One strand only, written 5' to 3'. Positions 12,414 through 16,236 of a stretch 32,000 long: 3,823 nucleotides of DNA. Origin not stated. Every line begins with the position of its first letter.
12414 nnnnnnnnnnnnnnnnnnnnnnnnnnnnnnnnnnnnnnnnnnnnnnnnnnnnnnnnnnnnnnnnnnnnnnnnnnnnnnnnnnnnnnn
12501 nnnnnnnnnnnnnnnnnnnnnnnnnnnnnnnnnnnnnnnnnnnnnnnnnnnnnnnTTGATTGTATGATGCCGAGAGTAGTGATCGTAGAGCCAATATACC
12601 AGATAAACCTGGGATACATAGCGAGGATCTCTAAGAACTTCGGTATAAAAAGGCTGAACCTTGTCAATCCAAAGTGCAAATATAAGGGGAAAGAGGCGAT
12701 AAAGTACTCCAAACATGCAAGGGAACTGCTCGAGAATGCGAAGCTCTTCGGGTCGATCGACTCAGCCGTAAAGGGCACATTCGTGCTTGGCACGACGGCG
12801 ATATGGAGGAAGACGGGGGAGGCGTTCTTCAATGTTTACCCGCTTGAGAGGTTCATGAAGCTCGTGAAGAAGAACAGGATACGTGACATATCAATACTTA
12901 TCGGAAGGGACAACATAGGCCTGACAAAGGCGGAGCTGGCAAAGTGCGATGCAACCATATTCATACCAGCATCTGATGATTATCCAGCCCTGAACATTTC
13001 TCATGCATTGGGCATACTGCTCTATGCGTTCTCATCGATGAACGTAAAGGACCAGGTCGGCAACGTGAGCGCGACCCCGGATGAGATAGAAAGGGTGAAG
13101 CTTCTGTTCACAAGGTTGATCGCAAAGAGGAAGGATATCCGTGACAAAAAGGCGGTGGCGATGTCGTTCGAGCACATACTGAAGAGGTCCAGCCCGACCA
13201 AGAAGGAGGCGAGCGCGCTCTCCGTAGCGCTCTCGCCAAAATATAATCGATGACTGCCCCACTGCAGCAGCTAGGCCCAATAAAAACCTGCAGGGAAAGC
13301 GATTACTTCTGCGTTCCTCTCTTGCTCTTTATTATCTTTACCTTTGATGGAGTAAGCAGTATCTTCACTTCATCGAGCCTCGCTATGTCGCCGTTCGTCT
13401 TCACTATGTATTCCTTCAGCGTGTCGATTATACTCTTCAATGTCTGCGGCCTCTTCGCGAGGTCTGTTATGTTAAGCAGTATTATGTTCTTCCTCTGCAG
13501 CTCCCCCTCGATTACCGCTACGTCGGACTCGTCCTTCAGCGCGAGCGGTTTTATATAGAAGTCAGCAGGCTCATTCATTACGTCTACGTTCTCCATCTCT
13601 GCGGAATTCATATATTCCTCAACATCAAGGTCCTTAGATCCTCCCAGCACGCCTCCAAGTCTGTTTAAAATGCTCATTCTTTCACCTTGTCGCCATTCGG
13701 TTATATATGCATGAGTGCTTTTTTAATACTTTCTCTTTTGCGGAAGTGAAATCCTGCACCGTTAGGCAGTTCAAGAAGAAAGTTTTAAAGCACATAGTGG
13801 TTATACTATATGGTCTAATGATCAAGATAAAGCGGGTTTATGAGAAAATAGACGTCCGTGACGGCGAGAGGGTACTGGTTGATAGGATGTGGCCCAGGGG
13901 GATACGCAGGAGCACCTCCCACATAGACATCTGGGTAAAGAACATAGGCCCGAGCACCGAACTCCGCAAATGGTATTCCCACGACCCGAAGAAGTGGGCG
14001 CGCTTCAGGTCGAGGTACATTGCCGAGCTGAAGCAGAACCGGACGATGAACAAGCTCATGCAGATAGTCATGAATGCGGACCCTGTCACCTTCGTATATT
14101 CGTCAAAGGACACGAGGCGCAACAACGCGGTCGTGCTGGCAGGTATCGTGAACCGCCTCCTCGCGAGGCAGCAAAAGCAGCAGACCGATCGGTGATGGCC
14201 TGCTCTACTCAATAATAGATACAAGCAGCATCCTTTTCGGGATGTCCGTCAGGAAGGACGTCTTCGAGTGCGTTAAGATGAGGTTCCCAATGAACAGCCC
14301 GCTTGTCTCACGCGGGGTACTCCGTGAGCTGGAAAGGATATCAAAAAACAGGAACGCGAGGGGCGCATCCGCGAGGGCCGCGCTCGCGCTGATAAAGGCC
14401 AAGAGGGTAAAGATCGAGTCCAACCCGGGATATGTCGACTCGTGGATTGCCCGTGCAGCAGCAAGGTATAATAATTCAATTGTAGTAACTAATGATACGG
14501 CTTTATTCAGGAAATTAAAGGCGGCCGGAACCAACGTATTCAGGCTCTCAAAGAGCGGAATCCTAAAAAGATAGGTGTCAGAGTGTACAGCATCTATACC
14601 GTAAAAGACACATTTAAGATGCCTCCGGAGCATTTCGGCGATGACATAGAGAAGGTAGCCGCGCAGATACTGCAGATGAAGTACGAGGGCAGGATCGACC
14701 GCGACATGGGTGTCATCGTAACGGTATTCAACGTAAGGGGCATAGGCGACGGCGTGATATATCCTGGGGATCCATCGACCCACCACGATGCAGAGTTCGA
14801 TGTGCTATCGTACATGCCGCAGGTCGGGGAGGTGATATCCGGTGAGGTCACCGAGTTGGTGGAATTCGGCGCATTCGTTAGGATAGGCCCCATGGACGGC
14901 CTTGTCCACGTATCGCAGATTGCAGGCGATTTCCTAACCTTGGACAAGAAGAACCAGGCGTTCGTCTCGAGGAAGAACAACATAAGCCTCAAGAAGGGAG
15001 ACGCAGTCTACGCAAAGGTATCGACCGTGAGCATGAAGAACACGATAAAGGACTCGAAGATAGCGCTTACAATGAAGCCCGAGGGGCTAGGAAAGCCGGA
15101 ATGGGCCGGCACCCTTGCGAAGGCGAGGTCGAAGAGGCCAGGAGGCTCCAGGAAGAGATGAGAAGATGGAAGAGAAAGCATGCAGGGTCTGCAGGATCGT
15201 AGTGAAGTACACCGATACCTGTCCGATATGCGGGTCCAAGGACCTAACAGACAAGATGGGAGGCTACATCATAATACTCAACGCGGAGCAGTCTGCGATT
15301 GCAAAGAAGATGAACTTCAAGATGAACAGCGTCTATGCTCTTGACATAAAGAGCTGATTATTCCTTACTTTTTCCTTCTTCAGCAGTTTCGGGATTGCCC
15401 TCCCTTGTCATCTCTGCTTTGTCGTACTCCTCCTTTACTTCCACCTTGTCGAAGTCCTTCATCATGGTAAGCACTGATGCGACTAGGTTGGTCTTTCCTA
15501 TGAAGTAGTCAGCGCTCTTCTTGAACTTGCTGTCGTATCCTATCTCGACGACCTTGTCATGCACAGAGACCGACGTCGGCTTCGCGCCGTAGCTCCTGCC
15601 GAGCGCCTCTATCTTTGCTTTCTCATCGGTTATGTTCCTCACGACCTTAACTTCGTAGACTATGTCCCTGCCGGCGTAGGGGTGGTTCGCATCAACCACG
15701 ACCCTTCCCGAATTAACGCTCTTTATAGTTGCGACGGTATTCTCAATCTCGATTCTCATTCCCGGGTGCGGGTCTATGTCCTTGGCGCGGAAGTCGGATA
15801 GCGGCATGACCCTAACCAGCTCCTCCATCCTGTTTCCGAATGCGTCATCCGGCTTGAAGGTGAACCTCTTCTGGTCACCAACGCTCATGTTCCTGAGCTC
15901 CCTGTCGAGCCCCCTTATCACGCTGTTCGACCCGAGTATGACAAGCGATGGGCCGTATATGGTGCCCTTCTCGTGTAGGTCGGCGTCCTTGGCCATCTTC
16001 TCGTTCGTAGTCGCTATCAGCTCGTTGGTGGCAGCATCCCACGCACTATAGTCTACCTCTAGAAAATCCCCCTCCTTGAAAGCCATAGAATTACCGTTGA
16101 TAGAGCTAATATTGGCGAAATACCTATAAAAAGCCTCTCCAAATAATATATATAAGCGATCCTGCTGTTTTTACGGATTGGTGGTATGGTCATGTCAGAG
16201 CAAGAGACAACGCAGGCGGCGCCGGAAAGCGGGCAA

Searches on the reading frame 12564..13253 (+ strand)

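Call 26: search_protein_families(library=pfam, proteins=[window:12564-13253:+], max_evalue=0.001)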
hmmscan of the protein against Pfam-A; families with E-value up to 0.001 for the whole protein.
window:12564-13253:+ (229 aa): 1 family
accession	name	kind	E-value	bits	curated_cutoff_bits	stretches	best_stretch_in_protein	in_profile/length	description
PF00588.24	SpoU_methylase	-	3.6e-20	73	29.7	1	4-154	3-142/142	SpoU rRNA Methylase family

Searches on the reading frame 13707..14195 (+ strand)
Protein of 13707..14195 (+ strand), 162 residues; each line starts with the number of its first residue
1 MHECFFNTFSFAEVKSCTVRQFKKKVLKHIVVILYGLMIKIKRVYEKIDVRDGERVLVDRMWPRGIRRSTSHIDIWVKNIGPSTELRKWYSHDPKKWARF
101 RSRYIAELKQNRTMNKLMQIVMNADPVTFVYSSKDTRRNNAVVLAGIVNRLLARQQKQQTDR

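Call 63: search_protein_families(library=pfam, proteins=[window:13707-14195:+], max_evalue=0.001)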
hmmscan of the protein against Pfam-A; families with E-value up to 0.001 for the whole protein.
window:13707-14195:+ (162 aa): 3 families
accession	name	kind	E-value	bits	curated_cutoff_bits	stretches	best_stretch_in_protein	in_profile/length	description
PF22752.1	DUF488-N3i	-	1e-35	123.5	27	1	38-158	1-121/131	Inactive DUF488-N3 subclade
PF04343.18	DUF488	-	7.7e-27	94.8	22.2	1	40-146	1-119/121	Domain of unknown function DUF488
PF22751.1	DUF488-N3a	-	2.2e-22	80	27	1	39-149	1-115/118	Active DUF488-N3 subclade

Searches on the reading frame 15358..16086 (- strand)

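Call 63: search_protein_families(library=pfam, proteins=[window:15358-16086:-], max_evalue=0.001)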
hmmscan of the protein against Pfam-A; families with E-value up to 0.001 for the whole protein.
window:15358-16086:- (242 aa): 2 families
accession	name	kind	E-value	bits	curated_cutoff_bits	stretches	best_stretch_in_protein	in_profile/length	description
PF22199.2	FKBP26_IF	-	4.8e-14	52.5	27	1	92-137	1-46/46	FKBP26, IF domain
PF00254.34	FKBP_C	-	5.5e-08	33.5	21.1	1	4-87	6-75/94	FKBP-type peptidyl-prolyl cis-trans isomerase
